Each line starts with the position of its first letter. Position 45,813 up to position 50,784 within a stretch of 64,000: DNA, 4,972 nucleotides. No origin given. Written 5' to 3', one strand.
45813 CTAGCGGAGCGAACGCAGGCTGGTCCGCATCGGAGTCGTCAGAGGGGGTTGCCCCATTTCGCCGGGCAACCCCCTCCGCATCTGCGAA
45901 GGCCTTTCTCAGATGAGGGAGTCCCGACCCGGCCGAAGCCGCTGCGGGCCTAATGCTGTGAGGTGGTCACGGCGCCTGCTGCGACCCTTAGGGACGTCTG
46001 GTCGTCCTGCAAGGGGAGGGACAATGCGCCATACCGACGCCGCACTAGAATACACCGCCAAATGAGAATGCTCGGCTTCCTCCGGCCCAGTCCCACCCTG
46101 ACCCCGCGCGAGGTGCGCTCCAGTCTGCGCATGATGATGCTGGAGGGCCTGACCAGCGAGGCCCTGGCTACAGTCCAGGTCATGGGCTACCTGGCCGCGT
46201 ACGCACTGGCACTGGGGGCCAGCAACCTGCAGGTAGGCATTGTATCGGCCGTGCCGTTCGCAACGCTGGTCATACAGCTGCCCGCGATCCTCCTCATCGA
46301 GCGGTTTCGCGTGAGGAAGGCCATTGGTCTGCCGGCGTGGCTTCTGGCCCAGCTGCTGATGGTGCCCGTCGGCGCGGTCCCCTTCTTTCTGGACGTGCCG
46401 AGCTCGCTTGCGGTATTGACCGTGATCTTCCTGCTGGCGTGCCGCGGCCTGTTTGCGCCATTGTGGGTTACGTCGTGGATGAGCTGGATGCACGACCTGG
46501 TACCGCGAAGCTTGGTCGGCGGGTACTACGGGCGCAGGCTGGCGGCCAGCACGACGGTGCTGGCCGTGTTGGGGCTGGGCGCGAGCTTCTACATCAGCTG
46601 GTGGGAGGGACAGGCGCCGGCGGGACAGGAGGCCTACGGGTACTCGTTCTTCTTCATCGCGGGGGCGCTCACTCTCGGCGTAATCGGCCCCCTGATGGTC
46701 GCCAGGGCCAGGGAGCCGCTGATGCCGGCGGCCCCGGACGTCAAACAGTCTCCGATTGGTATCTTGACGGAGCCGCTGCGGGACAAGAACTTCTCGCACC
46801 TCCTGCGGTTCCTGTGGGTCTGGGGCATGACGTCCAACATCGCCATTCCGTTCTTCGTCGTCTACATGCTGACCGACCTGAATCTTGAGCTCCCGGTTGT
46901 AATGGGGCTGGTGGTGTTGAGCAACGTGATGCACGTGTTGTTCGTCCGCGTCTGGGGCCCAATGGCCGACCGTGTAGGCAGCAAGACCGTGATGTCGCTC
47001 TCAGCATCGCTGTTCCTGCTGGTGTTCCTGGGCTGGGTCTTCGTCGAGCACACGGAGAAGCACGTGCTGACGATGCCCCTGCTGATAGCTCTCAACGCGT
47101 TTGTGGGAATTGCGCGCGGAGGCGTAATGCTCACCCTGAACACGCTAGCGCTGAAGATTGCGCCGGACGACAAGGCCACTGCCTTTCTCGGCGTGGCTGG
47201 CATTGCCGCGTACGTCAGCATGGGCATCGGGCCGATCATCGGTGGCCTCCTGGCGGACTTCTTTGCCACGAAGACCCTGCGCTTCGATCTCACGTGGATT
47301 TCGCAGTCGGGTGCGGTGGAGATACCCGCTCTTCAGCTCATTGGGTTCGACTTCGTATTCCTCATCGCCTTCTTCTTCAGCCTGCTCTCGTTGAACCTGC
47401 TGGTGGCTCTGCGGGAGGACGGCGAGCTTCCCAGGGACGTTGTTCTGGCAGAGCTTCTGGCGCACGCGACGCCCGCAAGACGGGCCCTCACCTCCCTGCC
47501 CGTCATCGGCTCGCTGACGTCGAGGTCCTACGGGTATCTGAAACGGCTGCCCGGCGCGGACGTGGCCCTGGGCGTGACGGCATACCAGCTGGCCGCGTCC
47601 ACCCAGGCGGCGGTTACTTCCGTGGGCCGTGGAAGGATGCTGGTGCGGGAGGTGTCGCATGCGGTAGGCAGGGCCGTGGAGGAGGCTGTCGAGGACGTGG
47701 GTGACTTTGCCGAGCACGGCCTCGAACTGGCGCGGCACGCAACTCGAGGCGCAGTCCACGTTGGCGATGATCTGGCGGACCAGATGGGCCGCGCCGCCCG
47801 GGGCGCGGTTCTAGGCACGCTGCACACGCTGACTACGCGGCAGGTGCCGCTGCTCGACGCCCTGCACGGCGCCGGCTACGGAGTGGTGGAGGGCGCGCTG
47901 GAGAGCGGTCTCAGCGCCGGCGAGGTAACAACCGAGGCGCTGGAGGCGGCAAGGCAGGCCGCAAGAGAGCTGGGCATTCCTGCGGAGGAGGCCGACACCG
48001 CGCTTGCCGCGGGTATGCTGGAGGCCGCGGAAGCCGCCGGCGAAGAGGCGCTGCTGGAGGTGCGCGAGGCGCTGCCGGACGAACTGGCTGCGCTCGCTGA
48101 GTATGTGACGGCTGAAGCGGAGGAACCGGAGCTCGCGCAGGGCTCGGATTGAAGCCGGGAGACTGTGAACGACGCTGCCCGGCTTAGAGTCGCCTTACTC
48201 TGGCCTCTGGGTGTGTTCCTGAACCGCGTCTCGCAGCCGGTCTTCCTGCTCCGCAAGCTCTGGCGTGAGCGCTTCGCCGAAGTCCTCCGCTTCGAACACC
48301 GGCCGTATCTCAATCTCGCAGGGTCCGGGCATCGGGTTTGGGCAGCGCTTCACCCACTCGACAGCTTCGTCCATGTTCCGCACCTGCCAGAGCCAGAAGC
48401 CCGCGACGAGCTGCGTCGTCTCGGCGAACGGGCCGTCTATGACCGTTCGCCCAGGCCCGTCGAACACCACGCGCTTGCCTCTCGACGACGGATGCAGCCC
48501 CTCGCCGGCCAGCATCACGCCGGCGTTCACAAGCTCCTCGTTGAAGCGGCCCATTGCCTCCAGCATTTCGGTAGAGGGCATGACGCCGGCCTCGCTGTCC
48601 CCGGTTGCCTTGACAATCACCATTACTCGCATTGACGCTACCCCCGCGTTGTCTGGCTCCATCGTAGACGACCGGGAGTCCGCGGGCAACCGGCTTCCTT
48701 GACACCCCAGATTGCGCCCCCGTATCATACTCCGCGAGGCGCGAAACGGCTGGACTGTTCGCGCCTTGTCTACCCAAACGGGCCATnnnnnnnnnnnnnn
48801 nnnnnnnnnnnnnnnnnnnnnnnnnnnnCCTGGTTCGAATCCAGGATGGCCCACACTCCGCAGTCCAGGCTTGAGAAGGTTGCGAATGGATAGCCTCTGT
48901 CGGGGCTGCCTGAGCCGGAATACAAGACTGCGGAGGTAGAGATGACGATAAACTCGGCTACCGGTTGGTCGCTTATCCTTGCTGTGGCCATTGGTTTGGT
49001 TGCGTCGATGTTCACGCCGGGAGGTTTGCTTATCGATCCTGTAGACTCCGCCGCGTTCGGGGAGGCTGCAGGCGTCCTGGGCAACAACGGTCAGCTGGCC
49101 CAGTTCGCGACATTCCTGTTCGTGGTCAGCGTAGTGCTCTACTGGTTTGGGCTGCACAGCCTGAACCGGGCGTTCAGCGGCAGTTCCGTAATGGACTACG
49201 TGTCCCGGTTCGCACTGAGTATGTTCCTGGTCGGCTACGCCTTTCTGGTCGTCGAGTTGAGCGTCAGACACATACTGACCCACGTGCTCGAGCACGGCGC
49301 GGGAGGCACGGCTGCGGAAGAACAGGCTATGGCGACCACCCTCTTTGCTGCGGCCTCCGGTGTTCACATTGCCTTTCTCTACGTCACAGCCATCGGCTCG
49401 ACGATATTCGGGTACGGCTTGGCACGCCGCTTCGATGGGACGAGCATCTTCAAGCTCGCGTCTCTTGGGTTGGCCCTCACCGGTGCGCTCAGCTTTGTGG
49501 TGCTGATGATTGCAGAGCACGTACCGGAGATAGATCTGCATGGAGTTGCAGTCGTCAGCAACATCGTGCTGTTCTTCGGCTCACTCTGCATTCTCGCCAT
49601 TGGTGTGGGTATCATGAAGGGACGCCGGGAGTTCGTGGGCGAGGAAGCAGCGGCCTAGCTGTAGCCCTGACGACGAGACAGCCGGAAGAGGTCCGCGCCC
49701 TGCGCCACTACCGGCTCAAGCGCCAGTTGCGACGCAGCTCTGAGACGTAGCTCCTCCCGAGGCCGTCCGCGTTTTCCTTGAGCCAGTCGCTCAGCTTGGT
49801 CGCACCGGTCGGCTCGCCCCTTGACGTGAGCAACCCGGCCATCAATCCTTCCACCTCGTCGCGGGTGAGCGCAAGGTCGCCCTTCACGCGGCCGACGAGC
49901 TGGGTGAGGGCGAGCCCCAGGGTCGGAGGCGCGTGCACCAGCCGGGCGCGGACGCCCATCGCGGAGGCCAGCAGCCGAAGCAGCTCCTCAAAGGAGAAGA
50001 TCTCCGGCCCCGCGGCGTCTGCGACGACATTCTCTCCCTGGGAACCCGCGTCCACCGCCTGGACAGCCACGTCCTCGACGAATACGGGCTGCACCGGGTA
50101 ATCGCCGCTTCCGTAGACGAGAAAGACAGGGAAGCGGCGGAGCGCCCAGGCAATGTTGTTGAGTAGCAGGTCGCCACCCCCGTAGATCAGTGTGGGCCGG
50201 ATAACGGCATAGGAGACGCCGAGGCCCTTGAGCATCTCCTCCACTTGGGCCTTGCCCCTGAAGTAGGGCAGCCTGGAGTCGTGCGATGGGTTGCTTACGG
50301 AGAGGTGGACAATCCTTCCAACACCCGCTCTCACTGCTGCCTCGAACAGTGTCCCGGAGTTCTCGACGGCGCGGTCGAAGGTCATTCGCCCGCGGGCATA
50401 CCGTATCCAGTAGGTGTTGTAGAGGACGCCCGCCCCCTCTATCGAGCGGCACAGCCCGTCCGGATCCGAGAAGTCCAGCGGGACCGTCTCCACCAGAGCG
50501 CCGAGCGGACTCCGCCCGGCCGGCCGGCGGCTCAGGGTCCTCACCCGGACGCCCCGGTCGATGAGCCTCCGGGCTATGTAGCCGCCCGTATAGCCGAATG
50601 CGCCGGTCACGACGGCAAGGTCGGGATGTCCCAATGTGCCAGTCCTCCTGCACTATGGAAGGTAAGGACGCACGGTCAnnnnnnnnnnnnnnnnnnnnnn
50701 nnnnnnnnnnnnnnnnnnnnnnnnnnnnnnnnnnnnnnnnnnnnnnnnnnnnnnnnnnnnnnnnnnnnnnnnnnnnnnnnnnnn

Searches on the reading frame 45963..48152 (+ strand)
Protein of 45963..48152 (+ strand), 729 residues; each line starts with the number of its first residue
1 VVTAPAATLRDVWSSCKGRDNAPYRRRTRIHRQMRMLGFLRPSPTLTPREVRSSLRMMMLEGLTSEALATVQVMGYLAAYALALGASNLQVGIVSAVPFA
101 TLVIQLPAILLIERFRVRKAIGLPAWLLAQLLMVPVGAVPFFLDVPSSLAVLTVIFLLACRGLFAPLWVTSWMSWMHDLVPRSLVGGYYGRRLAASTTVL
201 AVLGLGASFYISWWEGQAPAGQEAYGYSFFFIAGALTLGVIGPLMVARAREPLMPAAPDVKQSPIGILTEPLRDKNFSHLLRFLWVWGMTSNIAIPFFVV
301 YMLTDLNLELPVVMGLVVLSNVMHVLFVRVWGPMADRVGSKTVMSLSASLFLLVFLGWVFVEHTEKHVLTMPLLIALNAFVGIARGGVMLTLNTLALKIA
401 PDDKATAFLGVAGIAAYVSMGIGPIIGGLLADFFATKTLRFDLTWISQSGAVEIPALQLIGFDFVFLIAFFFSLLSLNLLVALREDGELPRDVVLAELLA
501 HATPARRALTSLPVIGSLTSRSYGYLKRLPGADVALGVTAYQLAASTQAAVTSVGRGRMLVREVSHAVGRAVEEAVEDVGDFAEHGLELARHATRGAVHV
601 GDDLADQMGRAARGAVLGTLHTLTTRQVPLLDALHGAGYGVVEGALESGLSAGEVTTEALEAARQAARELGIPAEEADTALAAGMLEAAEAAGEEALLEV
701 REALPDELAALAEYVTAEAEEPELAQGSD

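Call 12: search_protein_families(library=pfam, proteins=[window:45963-48152:+])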
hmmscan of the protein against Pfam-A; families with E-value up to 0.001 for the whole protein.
window:45963-48152:+ (729 aa): 1 family
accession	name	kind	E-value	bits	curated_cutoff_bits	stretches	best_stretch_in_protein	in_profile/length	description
PF07690.21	MFS_1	-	2.7e-20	73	33.4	2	288-513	9-203/347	Major Facilitator Superfamily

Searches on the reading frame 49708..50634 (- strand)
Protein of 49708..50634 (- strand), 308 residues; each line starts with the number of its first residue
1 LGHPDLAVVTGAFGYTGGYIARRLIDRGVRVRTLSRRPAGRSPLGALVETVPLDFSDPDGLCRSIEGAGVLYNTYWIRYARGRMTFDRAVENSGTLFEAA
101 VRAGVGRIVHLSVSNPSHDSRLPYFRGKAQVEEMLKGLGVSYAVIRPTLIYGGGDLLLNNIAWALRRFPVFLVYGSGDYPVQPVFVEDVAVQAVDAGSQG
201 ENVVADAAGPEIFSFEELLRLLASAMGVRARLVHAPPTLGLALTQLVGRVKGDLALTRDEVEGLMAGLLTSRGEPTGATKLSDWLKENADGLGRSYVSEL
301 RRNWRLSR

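Call 12: search_protein_families(library=pfam, proteins=[window:49708-50634:-])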
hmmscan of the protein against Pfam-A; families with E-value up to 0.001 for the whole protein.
window:49708-50634:- (308 aa): 4 families
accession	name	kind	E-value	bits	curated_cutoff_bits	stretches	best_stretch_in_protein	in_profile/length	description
PF01370.27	Epimerase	-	7.8e-11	42.3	20.9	1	8-190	2-218/240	NAD dependent epimerase/dehydratase family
PF05368.20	NmrA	-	1.7e-10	41.4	27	1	8-145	6-144/298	NmrA-like family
PF13460.12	NAD_binding_10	-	7.8e-10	39.4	27.2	1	11-149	1-145/184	NAD(P)H-binding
PF01073.25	3Beta_HSD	-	6.6e-08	32.3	22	1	8-113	1-116/280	3-beta hydroxysteroid dehydrogenase/isomerase family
